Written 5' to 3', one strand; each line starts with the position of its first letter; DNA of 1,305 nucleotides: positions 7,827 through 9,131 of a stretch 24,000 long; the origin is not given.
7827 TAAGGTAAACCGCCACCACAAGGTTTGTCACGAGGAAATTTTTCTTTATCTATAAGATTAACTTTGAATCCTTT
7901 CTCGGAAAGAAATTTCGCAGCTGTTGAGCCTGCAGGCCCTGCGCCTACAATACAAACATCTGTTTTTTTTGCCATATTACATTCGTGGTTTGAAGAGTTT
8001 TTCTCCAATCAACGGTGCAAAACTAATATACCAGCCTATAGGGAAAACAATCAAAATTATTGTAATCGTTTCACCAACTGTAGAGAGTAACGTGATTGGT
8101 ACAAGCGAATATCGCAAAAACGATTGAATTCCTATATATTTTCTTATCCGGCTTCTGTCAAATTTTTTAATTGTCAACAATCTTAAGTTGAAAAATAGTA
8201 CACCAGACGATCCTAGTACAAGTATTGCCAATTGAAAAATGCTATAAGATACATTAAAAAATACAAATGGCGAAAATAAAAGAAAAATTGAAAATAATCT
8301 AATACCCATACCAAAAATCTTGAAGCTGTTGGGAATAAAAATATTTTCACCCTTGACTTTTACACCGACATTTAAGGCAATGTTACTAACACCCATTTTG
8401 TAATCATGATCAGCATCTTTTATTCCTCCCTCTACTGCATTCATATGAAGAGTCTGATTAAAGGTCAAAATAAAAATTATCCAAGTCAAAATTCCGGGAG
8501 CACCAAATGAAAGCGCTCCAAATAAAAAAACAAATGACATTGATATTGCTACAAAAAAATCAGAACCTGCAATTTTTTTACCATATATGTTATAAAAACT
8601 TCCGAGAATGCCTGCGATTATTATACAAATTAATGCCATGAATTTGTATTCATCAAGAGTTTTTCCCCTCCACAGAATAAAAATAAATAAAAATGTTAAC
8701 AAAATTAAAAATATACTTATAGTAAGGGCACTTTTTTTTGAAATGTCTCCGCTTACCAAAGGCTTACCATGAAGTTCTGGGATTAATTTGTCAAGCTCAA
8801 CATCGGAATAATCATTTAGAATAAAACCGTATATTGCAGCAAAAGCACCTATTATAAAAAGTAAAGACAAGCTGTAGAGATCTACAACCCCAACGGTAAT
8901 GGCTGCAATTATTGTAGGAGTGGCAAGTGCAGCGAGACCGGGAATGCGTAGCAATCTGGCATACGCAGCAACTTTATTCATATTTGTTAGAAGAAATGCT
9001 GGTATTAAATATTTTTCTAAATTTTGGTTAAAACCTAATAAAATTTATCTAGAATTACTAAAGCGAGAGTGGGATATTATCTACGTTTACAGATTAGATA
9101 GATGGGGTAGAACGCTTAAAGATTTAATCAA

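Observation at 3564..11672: Three UbiA prenyltransferases plus two prenyl-chain flavoenzymes in 8 kb: candidate undescribed isoprenoid/ether-lipid tailoring locus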

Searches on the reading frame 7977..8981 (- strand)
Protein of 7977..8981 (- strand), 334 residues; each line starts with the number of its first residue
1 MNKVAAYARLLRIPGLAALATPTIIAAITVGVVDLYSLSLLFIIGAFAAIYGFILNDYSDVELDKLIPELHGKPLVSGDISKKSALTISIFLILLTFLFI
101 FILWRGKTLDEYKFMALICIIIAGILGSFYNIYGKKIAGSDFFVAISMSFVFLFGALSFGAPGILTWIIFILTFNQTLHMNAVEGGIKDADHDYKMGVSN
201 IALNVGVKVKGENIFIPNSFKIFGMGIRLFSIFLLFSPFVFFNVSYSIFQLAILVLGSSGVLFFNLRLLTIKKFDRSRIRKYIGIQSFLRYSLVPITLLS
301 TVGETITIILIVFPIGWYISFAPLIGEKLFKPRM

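Call 4: search_protein_families(library=pfam, proteins=[window:7977-8981:-], max_evalue=0.01)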
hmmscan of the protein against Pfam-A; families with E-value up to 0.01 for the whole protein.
window:7977-8981:- (334 aa): 1 family
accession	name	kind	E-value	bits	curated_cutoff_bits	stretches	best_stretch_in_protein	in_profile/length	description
PF01040.23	UbiA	-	1.1e-17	64.6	34.2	1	25-272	9-235/250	UbiA prenyltransferase family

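Call 5: search_protein_families(library=ncbifam, proteins=[window:7977-8981:-], max_evalue=0.01)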
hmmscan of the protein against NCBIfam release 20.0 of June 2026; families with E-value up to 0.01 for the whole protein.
window:7977-8981:- (334 aa): 16 families
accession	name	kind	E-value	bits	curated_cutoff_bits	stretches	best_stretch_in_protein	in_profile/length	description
NF009523.0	PRK12884.1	equivalog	1.3e-19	70.5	269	1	2-269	2-247/279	prenyltransferase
NF009521.0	PRK12882.1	equivalog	1.4e-10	40.9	296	1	2-262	3-243/280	geranylgeranylglycerol-phosphate geranylgeranyltransferase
TIGR01474.1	ubiA_proteo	equivalog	1.5e-09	37.8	275.45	1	10-210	18-206/282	4-hydroxybenzoate octaprenyltransferase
TIGR01475.1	ubiA_other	subfamily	7.8e-07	28.8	180.8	1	17-270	14-250/282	UbiA-like polyprenyltransferase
NF009514.0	PRK12873.1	equivalog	1.2e-06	28.1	246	1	40-210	50-218/297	4-hydroxybenzoate polyprenyltransferase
NF003349.0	PRK04375.1-2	equivalog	1.6e-05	24.2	246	1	3-103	24-126/318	heme o synthase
NF009522.0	PRK12883.1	equivalog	0.00013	21.6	353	1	31-208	32-197/279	geranylgeranylglycerol-phosphate geranylgeranyltransferase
NF008977.0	PRK12324.1-2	equivalog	0.00024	20.6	234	1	40-152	41-143/297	decaprenyl-phosphate phosphoribosyltransferase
NF005742.0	PRK07566.1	equivalog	0.00027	20.1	313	1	39-174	69-197/315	chlorophyll synthase ChlG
TIGR02056.1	ChlG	equivalog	0.00029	20.5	436.45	1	39-208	57-226/306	chlorophyll synthase ChlG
NF008978.0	PRK12324.1-4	equivalog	0.00044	19.3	207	1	34-103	65-134/322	decaprenyl-phosphate phosphoribosyltransferase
TIGR01473.1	cyoE_ctaB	equivalog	0.00051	19.9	210.3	1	14-102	9-101/281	heme o synthase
NF006088.0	PRK08238.1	equivalog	0.0006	18.6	351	1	19-102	210-293/482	UbiA family prenyltransferase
NF045897.1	SCO3242_trans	equivalog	0.00064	19.4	260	1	7-92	2-85/287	SCO3242 family prenyltransferase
NF008976.0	PRK12324.1-1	equivalog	0.0007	19.1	474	1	35-103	56-124/306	decaprenyl-phosphate phosphoribosyltransferase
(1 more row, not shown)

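Call 6: find_encoding_contigs(protein=window:7977-8981:-, flank=10000, max_places=6)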
Protein window:7977-8981:- (334 aa): 1 contig read that carries it; 1 place shown.
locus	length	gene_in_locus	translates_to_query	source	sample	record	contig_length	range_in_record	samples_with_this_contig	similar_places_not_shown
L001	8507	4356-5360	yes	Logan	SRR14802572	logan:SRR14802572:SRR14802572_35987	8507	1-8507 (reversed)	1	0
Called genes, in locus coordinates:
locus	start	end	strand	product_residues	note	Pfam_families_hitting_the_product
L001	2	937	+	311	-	?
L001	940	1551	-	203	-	PF00149:Metallophos, PF12850:Metallophos_2, PF14582:Metallophos_3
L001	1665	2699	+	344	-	PF01040:UbiA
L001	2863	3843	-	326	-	PF22842:Pel9A-like_beta_helix, PF13229:Beta_helix (weak), PF05048:NosD, PF13229:Beta_helix (weak)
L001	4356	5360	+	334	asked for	PF01040:UbiA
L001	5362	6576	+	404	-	PF01266:DAO (faint), PF01494:FAD_binding_3, PF01946:Thi4 (weak), PF03486:HI0933_like (faint), PF04820:Trp_halogenase (faint), PF07992:Pyr_redox_2 (weak), PF13450:NAD_binding_8 (weak), PF01494:FAD_binding_3, +1 more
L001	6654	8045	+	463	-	PF01266:DAO (faint), PF01494:FAD_binding_3 (faint), PF01593:Amino_oxidase, PF13450:NAD_binding_8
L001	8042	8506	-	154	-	?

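Call 7: search_solved_structures(query=window:7977-8981:-, max_evalue=0.01)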
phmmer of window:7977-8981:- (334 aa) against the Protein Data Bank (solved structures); distinct sequences matched with E-value up to 0.01: 2.
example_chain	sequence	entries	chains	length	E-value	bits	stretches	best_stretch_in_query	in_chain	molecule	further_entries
6c26_C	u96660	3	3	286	0.0033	20.5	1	66-178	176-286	Dolichyl-diphosphooligosaccharide--protein glycosyltransferase subunit SWP1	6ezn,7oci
8j8j_D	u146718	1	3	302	0.0052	19.8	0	31-105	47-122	Decaprenyl-phosphate phosphoribosyltransferase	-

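Call 9: find_homologous_proteins(query=window:7977-8981:-, max_evalue=0.001)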
Query window:7977-8981:- (334 aa): 555 proteins with E <= 0.001 among 8000 candidates; the best 120 are listed.
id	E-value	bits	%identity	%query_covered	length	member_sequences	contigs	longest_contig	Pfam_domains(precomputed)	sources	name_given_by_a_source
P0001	3.2e-194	663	94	100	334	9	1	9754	PF01040.24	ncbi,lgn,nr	ncbi:MAG: UbiA family prenyltransferase [Candidatus Thermoplasmatota archaeon]|nr:UbiA family prenyl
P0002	1.1e-190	651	91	100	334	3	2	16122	PF01040.24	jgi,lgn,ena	-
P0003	7.3e-155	534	75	100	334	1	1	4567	PF01040.24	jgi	-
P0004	1.1e-154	533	75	100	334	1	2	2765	PF01040.24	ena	-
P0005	1.4e-154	533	73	100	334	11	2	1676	PF01040.24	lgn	-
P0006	1.7e-154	533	75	100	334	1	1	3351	PF01040.24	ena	-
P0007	1.9e-154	532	75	100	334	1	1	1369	PF01040.24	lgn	-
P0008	5.8e-154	531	74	100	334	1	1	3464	PF01040.24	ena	-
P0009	2.6e-153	529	74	100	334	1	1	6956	PF01040.24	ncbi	-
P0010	4.0e-153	528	74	100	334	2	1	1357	PF01040.24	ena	-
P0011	5.6e-153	527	73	100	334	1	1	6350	PF01040.24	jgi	-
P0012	9.2e-153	527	73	100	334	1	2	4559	PF01040.24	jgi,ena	-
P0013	1.2e-152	526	73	100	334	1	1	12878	PF01040.24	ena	-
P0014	1.3e-152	526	73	100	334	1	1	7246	PF01040.24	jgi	-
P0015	1.7e-152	526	73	100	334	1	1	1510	PF01040.24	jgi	-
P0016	3.2e-152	525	73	100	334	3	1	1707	PF01040.24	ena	-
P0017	4.5e-152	525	73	100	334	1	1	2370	PF01040.24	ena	-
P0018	5.0e-152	524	73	100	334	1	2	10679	PF01040.24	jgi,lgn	jgi:4-hydroxybenzoate polyprenyltransferase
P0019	5.3e-152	524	73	100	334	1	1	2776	PF01040.24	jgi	-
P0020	6.4e-152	524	73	100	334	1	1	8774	PF01040.24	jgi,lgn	-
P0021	6.6e-152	524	74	100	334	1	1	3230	PF01040.24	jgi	jgi:4-hydroxybenzoate polyprenyltransferase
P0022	7.6e-152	524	73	100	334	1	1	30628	PF01040.24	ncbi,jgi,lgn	-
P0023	9.8e-152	523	73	100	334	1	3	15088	PF01040.24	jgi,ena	-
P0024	1.2e-151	523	73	100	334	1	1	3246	PF01040.24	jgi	-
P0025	1.4e-151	523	73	100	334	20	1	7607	PF01040.24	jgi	-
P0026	2.0e-151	522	73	100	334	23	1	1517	PF01040.24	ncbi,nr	ncbi:MAG: UbiA family prenyltransferase [Thermoplasmatales archaeon]|nr:UbiA family prenyltransferas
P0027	2.0e-151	522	72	100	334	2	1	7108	PF01040.24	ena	-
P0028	2.7e-150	519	73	100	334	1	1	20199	PF01040.24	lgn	-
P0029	2.9e-150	519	72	100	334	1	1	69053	PF01040.24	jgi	-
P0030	1.9e-149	516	72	100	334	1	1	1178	PF01040.24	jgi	-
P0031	2.9e-149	515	74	100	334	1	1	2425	PF01040.24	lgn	-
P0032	1.0e-148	514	72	100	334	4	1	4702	PF01040.24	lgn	-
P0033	1.1e-148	513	72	100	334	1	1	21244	PF01040.24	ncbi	-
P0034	1.6e-148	513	72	100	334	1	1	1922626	PF01040.24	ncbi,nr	ncbi:MAG: UbiA family prenyltransferase [Thermoplasmatales archaeon]|nr:MAG: UbiA family prenyltrans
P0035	4.9e-148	511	73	100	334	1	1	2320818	PF01040.24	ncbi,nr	ncbi:MAG: UbiA family prenyltransferase [Thermoplasmatales archaeon]|nr:MAG: UbiA family prenyltrans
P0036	8.0e-148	511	71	100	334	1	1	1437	PF01040.24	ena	-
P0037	1.4e-147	510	72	100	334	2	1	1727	PF01040.24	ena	-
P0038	6.1e-147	508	71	100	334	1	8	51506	PF01040.24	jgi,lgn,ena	-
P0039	2.3e-146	506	71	100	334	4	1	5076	PF01040.24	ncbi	-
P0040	4.7e-146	505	70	100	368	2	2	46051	PF01040.24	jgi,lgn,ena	-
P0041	5.0e-146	505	71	100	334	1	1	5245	PF01040.24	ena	-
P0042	1.0e-145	504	70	100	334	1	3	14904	PF01040.24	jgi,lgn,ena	-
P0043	4.2e-145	502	69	100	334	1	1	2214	PF01040.24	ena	-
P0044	8.4e-145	501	70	100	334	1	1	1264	PF01040.24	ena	-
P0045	1.5e-144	500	68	100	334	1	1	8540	PF01040.24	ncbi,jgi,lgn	-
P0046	6.2e-144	498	68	100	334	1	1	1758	PF01040.24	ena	-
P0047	6.8e-144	498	69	100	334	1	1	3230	PF01040.24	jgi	-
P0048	1.2e-143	497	68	100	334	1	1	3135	PF01040.24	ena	-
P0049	1.3e-143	497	69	100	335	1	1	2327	PF01040.24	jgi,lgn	jgi:4-hydroxybenzoate polyprenyltransferase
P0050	2.2e-143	496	71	100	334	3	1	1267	PF01040.24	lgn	-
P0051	3.9e-143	495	71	100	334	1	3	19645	PF01040.24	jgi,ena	-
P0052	4.8e-143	495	68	100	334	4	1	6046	PF01040.24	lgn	-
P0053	5.4e-143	495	67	100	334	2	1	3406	PF01040.24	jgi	jgi:4-hydroxybenzoate polyprenyltransferase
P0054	9.9e-143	494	69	100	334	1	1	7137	PF01040.24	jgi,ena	-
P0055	1.3e-142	493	69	100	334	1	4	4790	PF01040.24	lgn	-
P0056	1.5e-142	493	68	100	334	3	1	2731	PF01040.24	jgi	jgi:4-hydroxybenzoate polyprenyltransferase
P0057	4.2e-142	492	67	100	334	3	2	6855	PF01040.24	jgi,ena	-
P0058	7.4e-142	491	69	100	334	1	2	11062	PF01040.24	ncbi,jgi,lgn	-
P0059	1.1e-141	490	68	100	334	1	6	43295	PF01040.24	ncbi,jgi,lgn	-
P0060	1.2e-141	490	69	100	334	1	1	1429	PF01040.24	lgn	-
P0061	2.0e-141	490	70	100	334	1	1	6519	PF01040.24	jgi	jgi:4-hydroxybenzoate polyprenyltransferase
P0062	2.0e-141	490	70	100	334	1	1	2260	PF01040.24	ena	-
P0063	3.5e-141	489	67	100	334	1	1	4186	PF01040.24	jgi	jgi:4-hydroxybenzoate polyprenyltransferase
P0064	8.0e-141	488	67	100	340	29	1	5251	PF01040.24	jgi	-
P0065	1.2e-140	487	69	100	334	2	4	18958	PF01040.24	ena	-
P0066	1.6e-140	487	66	100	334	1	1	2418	PF01040.24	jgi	jgi:4-hydroxybenzoate polyprenyltransferase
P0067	2.8e-140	486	68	100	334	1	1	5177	PF01040.24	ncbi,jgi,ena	-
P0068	3.4e-140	485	69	100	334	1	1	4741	PF01040.24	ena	-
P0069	3.8e-140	485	66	100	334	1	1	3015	PF01040.24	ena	-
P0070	5.8e-140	485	66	100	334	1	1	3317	PF01040.24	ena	-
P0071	6.8e-140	484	67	100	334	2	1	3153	PF01040.24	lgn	-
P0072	6.9e-140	484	68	100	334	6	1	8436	PF01040.24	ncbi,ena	-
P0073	1.0e-139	484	67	100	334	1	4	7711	PF01040.24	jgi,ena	-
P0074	1.8e-139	483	66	100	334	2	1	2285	PF01040.24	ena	-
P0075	2.6e-139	483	68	100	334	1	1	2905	PF01040.24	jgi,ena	-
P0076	3.1e-139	482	68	100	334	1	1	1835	PF01040.24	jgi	-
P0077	3.1e-139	482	64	100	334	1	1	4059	PF01040.24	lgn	-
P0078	3.7e-139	482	67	100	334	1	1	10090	PF01040.24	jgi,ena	-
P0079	4.6e-139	482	67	100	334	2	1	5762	PF01040.24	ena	-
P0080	5.1e-139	482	69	100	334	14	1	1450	PF01040.24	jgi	-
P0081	5.9e-139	481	67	100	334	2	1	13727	PF01040.24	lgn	-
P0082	8.4e-139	481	69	100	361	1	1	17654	PF01040.24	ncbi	-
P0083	1.3e-138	480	66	100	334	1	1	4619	PF01040.24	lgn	-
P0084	1.5e-138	480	66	100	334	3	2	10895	PF01040.24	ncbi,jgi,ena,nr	ncbi:MAG: UbiA family prenyltransferase [Thermoplasmata archaeon]|nr:UbiA family prenyltransferase [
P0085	1.6e-138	480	67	100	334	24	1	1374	PF01040.24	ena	-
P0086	1.7e-138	480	69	100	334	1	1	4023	PF01040.24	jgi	jgi:4-hydroxybenzoate polyprenyltransferase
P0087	1.8e-138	480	66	100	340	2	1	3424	PF01040.24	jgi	-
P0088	2.5e-138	479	66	100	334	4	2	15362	PF01040.24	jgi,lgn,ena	-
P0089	2.8e-138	479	66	100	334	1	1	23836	PF01040.24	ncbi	-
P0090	2.9e-138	479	65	100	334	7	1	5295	PF01040.24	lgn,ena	-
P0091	4.4e-138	479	66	100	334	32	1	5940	PF01040.24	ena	-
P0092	4.5e-138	479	69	100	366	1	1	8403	PF01040.24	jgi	-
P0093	5.3e-138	478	67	100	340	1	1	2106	PF01040.24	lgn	-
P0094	6.6e-138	478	69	100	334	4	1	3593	PF01040.24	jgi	-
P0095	8.6e-138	478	66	100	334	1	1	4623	PF01040.24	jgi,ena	-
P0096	1.3e-137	477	68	100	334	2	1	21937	PF01040.24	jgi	jgi:4-hydroxybenzoate polyprenyltransferase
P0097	1.5e-137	477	65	100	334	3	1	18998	PF01040.24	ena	-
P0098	1.6e-137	477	66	100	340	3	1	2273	PF01040.24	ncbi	-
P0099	1.7e-137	477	69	100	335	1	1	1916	PF01040.24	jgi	jgi:4-hydroxybenzoate polyprenyltransferase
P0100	3.1e-137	476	68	100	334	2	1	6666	PF01040.24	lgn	-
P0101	5.8e-137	475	67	100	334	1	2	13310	PF01040.24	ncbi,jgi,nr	ncbi:MAG: UbiA family prenyltransferase [Candidatus Thermoplasmatota archaeon]|jgi:4-hydroxybenzoate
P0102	7.2e-137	475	67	100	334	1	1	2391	PF01040.24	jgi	jgi:4-hydroxybenzoate polyprenyltransferase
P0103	7.4e-137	475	67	100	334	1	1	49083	PF01040.24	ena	-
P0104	7.6e-137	474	68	100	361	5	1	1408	PF01040.24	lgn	-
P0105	8.3e-137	474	66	100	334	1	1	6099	PF01040.24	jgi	-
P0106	8.7e-137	474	66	100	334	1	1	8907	PF01040.24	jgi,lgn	jgi:4-hydroxybenzoate polyprenyltransferase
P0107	9.4e-137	474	68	100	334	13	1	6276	PF01040.24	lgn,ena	-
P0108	1.1e-136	474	65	100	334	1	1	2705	PF01040.24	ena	-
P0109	1.8e-136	473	67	100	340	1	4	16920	PF01040.24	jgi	jgi:4-hydroxybenzoate polyprenyltransferase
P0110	3.4e-136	472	67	100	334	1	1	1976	PF01040.24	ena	-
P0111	3.7e-136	472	64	100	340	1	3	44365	PF01040.24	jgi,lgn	jgi:4-hydroxybenzoate polyprenyltransferase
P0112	5.3e-136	472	66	100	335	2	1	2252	PF01040.24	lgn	-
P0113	8.2e-136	471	68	100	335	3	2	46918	PF01040.24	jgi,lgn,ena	-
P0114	9.8e-136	471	65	100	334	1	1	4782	PF01040.24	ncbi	-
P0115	9.9e-136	471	66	100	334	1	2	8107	PF01040.24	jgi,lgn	-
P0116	1.1e-135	471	67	100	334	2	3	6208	PF01040.24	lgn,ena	-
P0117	1.7e-135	470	65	100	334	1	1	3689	PF01040.24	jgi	jgi:4-hydroxybenzoate polyprenyltransferase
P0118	2.3e-135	470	66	100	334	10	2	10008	PF01040.24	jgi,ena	-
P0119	2.4e-135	470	66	100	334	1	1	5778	PF01040.24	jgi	jgi:4-hydroxybenzoate polyprenyltransferase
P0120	2.6e-135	469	66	100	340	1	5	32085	PF01040.24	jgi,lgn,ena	-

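Call 10: find_encoding_contigs(protein=P0034, flank=10000, max_places=3)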
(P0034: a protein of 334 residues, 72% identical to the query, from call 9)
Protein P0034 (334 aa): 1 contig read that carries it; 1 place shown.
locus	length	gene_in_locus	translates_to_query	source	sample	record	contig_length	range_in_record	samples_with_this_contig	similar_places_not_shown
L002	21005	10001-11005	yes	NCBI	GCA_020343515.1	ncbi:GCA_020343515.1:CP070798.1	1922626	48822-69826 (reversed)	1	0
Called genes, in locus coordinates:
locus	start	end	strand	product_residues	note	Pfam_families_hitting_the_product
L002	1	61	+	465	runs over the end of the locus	PF01011:PQQ (faint), PF13570:Beta-prop_ACSF4, PF25293:Beta-prop_EMC1_N (faint), PF13360:PQQ_2, PF13570:Beta-prop_ACSF4 (weak), PF13360:PQQ_2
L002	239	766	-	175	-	PF01037:AsnC_trans_reg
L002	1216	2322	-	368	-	PF01791:DeoC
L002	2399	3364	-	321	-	PF01073:3Beta_HSD, PF01370:Epimerase, PF02719:Polysacc_synt_2, PF04321:RmlD_sub_bind, PF16363:GDP_Man_Dehyd, PF07993:NAD_binding_4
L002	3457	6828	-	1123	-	PF00873:ACR_tran (weak), PF03176:MMPL, PF02355:SecD_SecF_C (weak), PF02460:Patched, PF12349:Sterol-sensing, PF02460:Patched, PF03176:MMPL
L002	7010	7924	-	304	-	PF02219:MTHFR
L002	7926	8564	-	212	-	PF12225:DUF5981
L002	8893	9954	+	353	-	PF01040:UbiA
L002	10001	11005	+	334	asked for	PF01040:UbiA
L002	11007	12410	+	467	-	PF01266:DAO (faint), PF01946:Thi4 (weak), PF07992:Pyr_redox_2 (faint), PF13450:NAD_binding_8, PF01593:Amino_oxidase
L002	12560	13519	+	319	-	PF01040:UbiA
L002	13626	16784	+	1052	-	PF13620:CarboxypepD_reg (faint)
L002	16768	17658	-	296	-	PF01040:UbiA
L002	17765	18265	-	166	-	PF01467:CTP_transf_like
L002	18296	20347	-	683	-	PF00493:MCM (faint), PF01078:Mg_chelatase, PF07728:AAA_5 (faint), PF13245:AAA_19 (faint), PF00158:Sigma54_activat, PF20436:LonB_AAA-LID, PF05362:Lon_C, PF13541:ChlI (weak), +2 more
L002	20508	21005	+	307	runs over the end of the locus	PF04519:Bactofilin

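Call 11: find_encoding_contigs(protein=P0035, flank=10000, max_places=3)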
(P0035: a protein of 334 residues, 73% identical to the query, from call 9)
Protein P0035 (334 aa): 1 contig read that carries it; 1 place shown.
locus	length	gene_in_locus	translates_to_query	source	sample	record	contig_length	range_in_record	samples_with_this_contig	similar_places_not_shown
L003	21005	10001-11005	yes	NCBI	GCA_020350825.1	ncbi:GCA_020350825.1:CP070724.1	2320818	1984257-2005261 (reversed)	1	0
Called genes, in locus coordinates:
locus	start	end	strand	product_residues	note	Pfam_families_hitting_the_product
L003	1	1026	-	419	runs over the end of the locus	PF00330:Aconitase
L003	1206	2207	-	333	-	PF01073:3Beta_HSD, PF01370:Epimerase, PF02719:Polysacc_synt_2 (weak), PF04321:RmlD_sub_bind, PF16363:GDP_Man_Dehyd, PF07993:NAD_binding_4 (weak)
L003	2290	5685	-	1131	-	PF00873:ACR_tran, PF02355:SecD_SecF_C, PF03176:MMPL, PF02460:Patched, PF12349:Sterol-sensing, PF03176:MMPL, PF02460:Patched, PF12349:Sterol-sensing, +1 more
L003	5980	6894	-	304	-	PF02219:MTHFR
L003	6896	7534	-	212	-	PF12225:DUF5981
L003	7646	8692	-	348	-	-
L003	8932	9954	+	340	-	PF01040:UbiA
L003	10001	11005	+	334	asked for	PF01040:UbiA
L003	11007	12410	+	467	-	PF00890:FAD_binding_2 (faint), PF00996:GDI (faint), PF01266:DAO (weak), PF01946:Thi4 (weak), PF07992:Pyr_redox_2 (faint), PF12831:FAD_oxidored (faint), PF13450:NAD_binding_8, PF01593:Amino_oxidase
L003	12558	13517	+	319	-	PF01040:UbiA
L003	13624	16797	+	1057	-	-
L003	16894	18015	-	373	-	-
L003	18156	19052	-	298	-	PF01040:UbiA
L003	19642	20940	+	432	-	PF04389:Peptidase_M28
